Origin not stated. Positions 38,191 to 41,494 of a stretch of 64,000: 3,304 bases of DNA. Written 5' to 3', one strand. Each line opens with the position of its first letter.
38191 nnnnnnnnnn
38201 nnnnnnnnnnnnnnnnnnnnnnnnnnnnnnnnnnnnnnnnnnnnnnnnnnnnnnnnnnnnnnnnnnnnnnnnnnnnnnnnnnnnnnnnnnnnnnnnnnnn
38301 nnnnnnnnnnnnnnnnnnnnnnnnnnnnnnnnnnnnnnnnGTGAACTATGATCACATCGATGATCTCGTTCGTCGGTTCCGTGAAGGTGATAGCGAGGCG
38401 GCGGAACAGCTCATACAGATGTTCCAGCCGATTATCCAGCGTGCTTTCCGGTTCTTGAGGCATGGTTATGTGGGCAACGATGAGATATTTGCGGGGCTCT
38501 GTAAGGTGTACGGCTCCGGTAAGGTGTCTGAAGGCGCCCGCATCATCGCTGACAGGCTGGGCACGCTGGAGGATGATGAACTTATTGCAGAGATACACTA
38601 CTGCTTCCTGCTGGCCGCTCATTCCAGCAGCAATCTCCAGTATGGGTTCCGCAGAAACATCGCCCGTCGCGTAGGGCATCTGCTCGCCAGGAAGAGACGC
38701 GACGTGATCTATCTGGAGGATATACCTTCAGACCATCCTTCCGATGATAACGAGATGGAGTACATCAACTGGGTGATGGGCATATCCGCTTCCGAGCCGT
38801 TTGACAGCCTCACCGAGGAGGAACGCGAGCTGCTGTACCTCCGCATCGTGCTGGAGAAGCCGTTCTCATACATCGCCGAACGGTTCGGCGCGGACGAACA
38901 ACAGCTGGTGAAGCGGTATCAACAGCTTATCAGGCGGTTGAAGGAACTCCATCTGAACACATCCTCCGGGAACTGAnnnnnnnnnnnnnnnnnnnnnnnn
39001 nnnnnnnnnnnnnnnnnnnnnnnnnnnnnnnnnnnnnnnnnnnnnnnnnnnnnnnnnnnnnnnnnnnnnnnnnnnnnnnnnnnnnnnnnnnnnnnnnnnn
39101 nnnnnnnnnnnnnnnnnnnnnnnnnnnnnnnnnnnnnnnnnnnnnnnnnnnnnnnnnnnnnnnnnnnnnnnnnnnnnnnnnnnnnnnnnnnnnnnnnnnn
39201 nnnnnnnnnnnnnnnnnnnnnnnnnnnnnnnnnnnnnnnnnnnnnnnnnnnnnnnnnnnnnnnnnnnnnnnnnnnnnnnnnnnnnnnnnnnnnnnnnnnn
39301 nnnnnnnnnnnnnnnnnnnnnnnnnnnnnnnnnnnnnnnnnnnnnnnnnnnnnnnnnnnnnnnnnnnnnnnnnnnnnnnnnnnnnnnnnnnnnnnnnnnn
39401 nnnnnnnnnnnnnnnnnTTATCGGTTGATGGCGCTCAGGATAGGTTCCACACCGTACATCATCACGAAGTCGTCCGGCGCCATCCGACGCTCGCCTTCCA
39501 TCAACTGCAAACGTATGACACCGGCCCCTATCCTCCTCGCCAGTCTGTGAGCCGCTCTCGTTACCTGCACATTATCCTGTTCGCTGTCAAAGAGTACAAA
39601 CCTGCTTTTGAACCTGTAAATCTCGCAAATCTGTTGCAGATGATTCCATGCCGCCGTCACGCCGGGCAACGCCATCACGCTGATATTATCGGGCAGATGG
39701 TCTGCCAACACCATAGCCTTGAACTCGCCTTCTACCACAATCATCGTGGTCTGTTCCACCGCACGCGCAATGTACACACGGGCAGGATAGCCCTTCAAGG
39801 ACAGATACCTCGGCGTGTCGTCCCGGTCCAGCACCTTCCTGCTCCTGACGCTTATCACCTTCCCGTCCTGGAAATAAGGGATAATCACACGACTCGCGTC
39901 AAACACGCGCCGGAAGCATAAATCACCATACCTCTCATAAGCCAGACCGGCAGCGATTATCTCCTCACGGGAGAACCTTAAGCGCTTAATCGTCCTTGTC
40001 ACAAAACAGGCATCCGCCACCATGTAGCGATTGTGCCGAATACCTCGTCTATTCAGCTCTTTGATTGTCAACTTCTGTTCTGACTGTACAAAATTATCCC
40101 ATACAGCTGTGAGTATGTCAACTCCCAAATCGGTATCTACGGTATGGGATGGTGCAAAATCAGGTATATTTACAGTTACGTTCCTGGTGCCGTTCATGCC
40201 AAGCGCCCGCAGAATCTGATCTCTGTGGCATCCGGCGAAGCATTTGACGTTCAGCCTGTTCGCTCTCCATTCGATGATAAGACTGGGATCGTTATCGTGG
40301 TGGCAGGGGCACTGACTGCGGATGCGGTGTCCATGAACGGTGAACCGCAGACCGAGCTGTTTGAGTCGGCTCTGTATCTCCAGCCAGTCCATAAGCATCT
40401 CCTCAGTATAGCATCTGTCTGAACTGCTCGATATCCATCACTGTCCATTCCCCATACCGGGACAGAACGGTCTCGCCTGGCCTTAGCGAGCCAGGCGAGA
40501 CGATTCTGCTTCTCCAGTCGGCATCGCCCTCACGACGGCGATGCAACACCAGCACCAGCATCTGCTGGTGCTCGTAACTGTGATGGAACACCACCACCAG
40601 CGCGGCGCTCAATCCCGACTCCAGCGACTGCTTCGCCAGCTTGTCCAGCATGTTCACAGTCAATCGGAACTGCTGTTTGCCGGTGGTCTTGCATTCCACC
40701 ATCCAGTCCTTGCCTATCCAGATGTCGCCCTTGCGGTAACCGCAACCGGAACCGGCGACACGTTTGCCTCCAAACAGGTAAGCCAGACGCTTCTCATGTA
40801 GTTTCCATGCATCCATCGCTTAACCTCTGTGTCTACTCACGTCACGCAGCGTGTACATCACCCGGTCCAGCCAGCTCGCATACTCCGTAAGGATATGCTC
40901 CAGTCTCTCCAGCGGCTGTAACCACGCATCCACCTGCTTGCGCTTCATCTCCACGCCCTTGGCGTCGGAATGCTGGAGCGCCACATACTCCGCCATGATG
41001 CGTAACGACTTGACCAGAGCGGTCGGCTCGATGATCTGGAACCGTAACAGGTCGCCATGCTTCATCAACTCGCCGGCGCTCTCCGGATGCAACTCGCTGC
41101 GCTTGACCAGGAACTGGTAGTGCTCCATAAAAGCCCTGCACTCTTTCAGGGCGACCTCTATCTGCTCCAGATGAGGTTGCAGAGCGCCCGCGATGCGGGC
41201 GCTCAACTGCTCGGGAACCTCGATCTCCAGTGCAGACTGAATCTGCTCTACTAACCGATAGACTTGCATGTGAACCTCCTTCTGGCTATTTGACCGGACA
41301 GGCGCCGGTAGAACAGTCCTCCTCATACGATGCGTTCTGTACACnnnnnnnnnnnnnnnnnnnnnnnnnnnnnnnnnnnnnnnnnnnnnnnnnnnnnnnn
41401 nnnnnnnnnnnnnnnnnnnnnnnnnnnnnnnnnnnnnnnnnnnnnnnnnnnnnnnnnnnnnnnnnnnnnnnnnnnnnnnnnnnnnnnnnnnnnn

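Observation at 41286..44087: Intein splits the ribonucleotide reductase at the NPC|GEI active-site motif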

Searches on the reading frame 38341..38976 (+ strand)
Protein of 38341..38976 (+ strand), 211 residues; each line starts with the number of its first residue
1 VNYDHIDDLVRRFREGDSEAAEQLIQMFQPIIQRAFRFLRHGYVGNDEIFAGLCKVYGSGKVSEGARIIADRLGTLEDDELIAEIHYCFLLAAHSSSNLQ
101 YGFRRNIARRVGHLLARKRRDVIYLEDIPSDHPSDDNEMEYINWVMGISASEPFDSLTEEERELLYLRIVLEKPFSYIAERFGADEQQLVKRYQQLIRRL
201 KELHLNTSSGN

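Call 27: search_protein_families(library=pfam, proteins=[window:38341-38976:+], max_evalue=0.01)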
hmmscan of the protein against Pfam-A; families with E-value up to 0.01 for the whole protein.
window:38341-38976:+ (211 aa): 2 families
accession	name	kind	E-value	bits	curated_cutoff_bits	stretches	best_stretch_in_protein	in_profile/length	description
PF12645.13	HTH_16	-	0.0018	18.8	22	0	14-36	8-30/65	Helix-turn-helix domain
PF22451.2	NirdL-like_HTH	-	0.0029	17.6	27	0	172-198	16-42/47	Siroheme decarboxylase NirDL-like HTH domain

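Call 71: search_protein_families(library=phrogs, proteins=[window:38341-38976:+], max_evalue=0.001)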
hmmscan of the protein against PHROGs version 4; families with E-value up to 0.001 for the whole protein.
window:38341-38976:+ (211 aa): 1 family
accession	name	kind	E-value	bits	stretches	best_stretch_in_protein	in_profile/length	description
phrog_1740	-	transcription regulation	2.1e-05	24.2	1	134-203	146-215/567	RNA polymerase sigma factor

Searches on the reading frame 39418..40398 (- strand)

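Call 27: search_protein_families(library=pfam, proteins=[window:39418-40398:-], max_evalue=0.01)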
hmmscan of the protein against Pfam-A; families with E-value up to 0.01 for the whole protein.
window:39418-40398:- (326 aa): 0 families

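Call 57: search_protein_families(library=phrogs, proteins=[window:39418-40398:-], max_evalue=0.001)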
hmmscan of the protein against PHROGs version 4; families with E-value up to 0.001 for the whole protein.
window:39418-40398:- (326 aa): 4 families
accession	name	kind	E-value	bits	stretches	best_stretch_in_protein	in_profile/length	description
phrog_47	-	DNA, RNA and nucleotide metabolism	3.2e-21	76.6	1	2-291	22-302/947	DNA primase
phrog_6088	-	DNA, RNA and nucleotide metabolism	3.7e-05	23.3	1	22-69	18-66/772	DNA primase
phrog_849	-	DNA, RNA and nucleotide metabolism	4e-05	23.8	1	115-234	153-256/435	DNA primase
phrog_6444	-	DNA, RNA and nucleotide metabolism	0.00023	21.1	0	137-324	172-363/577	DNA primase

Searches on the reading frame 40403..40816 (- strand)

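Call 27: search_protein_families(library=pfam, proteins=[window:40403-40816:-], max_evalue=0.01)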
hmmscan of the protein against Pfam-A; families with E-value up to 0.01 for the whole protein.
window:40403-40816:- (137 aa): 0 families

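Call 71: search_protein_families(library=phrogs, proteins=[window:40403-40816:-], max_evalue=0.001)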
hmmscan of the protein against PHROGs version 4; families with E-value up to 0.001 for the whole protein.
window:40403-40816:- (137 aa): 1 family
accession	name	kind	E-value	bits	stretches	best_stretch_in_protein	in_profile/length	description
phrog_2002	-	DNA, RNA and nucleotide metabolism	8.2e-15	55.9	1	2-88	17-104/130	Holliday junction resolvase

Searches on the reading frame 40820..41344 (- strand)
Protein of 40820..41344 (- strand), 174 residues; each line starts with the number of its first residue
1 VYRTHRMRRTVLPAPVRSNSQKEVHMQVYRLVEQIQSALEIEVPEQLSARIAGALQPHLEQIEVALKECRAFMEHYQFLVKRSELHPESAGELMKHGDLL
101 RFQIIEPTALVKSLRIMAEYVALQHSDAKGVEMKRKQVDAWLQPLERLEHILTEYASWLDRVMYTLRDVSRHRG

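Call 27: search_protein_families(library=pfam, proteins=[window:40820-41344:-], max_evalue=0.01)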
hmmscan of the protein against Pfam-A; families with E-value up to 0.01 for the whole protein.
window:40820-41344:- (174 aa): 0 families

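Call 71: search_protein_families(library=phrogs, proteins=[window:40820-41344:-], max_evalue=0.001)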
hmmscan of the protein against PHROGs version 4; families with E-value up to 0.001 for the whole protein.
window:40820-41344:- (174 aa): 0 families
